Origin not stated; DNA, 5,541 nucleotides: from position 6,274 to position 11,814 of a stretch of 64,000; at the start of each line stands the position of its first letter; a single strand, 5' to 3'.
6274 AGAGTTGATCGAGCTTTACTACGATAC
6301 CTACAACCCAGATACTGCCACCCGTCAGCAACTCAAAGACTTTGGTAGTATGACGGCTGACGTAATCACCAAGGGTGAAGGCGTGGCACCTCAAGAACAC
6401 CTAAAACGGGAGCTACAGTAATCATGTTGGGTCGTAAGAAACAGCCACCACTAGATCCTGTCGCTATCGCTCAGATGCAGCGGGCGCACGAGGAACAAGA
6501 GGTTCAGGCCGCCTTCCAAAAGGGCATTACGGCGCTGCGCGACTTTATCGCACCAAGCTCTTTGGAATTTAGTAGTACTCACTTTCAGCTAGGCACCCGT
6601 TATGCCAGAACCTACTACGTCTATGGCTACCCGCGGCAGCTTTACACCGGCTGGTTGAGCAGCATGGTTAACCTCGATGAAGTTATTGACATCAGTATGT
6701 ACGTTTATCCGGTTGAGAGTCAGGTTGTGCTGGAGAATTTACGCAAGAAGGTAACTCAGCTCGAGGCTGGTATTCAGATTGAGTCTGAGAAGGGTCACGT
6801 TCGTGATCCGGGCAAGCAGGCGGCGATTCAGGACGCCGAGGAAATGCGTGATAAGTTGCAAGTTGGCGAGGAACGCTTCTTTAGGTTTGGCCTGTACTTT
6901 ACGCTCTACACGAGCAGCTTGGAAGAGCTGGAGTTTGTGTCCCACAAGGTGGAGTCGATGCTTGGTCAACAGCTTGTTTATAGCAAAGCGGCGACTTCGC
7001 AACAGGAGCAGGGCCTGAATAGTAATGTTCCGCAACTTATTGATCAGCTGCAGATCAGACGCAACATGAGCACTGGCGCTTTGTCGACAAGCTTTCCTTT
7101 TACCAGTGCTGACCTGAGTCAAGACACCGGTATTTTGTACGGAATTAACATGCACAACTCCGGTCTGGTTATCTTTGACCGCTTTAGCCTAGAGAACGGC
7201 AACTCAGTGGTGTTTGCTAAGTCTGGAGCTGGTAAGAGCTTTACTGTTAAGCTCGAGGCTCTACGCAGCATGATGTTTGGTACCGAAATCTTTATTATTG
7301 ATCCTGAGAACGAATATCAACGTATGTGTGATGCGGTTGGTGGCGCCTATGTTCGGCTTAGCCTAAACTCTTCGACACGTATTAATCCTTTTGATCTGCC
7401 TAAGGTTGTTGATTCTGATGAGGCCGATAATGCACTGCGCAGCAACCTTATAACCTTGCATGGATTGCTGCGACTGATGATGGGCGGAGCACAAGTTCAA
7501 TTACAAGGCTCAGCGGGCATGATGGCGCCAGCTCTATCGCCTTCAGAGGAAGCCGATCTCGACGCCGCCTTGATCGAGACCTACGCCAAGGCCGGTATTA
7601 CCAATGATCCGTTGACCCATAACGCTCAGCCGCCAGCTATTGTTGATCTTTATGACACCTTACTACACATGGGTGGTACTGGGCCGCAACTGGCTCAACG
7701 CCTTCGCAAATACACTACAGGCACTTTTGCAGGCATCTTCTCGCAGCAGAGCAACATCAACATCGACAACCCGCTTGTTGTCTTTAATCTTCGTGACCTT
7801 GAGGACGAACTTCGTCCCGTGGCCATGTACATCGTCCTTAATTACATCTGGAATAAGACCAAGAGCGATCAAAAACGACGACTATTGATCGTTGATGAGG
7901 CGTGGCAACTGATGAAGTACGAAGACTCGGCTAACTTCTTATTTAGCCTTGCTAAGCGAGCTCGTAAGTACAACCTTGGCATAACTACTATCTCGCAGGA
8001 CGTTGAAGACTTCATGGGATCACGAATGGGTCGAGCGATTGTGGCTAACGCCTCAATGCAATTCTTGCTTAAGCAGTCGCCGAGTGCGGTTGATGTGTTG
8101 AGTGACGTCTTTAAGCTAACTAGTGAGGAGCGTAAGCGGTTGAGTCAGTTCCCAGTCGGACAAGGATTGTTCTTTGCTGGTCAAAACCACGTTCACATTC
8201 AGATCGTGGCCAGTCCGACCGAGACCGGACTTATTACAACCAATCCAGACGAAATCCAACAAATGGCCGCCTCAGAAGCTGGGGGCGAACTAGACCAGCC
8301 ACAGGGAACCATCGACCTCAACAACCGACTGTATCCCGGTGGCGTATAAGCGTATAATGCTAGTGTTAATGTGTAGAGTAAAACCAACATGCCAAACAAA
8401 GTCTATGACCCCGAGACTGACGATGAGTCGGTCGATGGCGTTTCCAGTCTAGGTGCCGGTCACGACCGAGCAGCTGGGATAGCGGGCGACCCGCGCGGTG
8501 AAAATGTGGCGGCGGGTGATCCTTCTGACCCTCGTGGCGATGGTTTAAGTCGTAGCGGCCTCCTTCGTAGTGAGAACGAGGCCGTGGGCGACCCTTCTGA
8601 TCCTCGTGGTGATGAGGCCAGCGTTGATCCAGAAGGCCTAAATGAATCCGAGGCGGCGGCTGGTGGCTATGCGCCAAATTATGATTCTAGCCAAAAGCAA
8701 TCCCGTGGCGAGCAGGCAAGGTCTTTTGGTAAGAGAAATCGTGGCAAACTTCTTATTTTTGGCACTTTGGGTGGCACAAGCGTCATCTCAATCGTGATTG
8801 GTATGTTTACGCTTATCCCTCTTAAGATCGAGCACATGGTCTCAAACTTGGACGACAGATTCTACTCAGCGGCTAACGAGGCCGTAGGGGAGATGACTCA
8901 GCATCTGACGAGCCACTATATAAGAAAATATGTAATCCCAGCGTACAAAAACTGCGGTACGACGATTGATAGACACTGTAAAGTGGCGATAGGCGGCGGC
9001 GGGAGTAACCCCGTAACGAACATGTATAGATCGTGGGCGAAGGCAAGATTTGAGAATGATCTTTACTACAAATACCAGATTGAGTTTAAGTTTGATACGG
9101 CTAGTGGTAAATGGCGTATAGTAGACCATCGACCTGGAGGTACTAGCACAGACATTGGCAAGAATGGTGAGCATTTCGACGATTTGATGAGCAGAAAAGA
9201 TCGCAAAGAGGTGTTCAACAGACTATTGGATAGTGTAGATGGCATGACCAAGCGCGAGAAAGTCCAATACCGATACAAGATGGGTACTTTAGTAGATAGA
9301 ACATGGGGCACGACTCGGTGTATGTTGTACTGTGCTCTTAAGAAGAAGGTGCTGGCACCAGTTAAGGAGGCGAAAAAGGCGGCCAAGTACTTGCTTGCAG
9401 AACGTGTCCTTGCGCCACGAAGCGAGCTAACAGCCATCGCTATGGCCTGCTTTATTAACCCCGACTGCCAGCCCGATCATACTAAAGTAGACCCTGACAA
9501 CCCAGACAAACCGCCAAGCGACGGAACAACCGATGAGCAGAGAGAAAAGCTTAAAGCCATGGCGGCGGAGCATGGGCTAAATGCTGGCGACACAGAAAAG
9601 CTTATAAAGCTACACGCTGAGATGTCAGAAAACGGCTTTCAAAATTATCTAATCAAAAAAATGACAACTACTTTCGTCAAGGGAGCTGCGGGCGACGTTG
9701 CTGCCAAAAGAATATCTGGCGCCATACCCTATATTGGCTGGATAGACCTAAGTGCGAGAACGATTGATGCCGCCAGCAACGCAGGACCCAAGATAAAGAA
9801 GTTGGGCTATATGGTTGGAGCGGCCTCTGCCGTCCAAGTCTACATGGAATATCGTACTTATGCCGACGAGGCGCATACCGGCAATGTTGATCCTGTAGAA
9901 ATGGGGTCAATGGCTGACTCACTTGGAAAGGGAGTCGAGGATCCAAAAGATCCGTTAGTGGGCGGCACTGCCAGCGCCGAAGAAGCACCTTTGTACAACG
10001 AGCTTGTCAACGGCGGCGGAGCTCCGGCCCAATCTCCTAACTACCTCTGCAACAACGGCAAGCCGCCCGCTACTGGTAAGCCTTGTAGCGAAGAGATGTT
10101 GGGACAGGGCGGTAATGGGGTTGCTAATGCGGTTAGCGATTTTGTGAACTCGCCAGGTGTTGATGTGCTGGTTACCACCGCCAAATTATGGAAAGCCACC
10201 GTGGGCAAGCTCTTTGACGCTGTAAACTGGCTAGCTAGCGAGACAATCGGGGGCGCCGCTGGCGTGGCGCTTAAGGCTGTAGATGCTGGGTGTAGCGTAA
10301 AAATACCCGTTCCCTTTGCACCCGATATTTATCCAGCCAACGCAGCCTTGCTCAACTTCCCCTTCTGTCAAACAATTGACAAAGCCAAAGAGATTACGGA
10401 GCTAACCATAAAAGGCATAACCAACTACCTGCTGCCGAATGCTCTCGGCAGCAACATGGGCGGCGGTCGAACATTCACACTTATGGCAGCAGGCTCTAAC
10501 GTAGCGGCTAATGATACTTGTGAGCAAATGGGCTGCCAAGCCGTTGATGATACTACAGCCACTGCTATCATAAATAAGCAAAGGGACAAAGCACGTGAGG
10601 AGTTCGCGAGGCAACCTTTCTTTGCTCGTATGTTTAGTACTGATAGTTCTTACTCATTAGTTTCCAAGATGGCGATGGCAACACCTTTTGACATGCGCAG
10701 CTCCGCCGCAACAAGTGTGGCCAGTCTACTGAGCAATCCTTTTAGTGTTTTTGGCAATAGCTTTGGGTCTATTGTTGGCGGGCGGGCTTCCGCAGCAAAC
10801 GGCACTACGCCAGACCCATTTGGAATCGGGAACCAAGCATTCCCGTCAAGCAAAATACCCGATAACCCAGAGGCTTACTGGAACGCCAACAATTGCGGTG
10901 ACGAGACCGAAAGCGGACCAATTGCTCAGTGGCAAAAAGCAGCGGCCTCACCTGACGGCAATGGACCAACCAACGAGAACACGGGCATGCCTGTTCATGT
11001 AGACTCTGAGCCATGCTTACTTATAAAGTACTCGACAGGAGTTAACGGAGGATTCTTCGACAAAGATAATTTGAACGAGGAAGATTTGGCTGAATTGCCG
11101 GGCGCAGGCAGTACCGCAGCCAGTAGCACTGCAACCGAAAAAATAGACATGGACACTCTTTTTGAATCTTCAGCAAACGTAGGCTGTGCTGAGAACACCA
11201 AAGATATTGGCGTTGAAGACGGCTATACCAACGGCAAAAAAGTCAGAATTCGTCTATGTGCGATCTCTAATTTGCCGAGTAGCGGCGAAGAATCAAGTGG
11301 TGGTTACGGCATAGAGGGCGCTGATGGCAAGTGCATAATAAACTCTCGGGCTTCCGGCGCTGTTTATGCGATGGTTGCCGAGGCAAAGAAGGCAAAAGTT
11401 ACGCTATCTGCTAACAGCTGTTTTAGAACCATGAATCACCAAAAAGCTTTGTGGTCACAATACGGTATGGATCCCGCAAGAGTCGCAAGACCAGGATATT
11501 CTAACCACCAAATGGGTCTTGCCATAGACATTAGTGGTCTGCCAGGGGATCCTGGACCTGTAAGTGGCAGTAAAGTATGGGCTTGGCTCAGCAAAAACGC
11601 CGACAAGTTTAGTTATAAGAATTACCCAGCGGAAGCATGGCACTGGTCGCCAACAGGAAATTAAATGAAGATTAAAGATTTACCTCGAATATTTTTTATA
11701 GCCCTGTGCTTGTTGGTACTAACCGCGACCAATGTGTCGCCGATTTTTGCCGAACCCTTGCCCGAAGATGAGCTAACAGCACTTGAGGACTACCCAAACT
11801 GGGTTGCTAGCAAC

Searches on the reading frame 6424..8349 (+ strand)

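Call 58: search_protein_families(library=pfam, proteins=[window:6424-8349:+], max_evalue=0.00001)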
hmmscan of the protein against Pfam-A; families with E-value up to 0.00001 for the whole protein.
window:6424-8349:+ (641 aa): 3 families
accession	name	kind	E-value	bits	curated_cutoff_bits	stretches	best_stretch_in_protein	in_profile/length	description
PF19044.6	P-loop_TraG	-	4.1e-26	92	25.8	2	430-571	192-340/413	TraG P-loop domain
PF12846.13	AAA_10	-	4.2e-12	46.2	27.5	0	461-583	215-339/362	AAA-like domain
PF01935.23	DUF87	-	1.3e-06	29.1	23.2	0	263-325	28-92/220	Helicase HerA, central domain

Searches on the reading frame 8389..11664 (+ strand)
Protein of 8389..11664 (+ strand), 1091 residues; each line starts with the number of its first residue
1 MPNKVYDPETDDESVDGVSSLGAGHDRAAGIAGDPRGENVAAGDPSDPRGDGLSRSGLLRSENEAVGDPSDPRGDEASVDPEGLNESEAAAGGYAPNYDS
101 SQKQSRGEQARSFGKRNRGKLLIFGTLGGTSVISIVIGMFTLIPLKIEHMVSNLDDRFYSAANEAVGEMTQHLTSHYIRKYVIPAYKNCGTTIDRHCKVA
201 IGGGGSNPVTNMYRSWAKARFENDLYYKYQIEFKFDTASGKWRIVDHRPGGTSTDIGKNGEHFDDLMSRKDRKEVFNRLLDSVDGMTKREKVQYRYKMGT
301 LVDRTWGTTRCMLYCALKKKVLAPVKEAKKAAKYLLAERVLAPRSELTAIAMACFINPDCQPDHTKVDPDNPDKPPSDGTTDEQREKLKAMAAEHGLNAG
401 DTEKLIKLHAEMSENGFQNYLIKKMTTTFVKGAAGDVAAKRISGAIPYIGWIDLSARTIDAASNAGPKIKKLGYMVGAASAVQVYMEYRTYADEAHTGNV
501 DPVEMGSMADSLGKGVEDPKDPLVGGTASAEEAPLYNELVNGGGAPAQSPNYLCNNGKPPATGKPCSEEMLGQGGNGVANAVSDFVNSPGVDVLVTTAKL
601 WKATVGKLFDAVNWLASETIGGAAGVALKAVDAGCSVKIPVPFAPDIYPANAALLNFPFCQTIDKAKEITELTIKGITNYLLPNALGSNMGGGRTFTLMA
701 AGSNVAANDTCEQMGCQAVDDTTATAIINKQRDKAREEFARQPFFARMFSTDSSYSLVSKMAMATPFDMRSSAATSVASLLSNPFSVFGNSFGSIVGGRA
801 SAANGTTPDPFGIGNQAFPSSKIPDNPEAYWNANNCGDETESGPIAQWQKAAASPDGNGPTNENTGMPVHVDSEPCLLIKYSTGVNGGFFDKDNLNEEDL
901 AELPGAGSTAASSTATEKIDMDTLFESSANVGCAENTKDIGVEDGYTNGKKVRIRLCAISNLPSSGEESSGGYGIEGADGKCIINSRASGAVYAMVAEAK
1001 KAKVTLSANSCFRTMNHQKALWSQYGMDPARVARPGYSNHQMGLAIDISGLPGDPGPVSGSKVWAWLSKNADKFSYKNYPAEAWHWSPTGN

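Call 58: search_protein_families(library=pfam, proteins=[window:8389-11664:+], max_evalue=0.00001)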
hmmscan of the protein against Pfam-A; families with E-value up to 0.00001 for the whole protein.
window:8389-11664:+ (1091 aa): 1 family
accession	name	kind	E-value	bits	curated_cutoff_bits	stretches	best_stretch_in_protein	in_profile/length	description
PF02557.22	VanY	-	4.2e-14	52.9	25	1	984-1086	4-127/132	D-alanyl-D-alanine carboxypeptidase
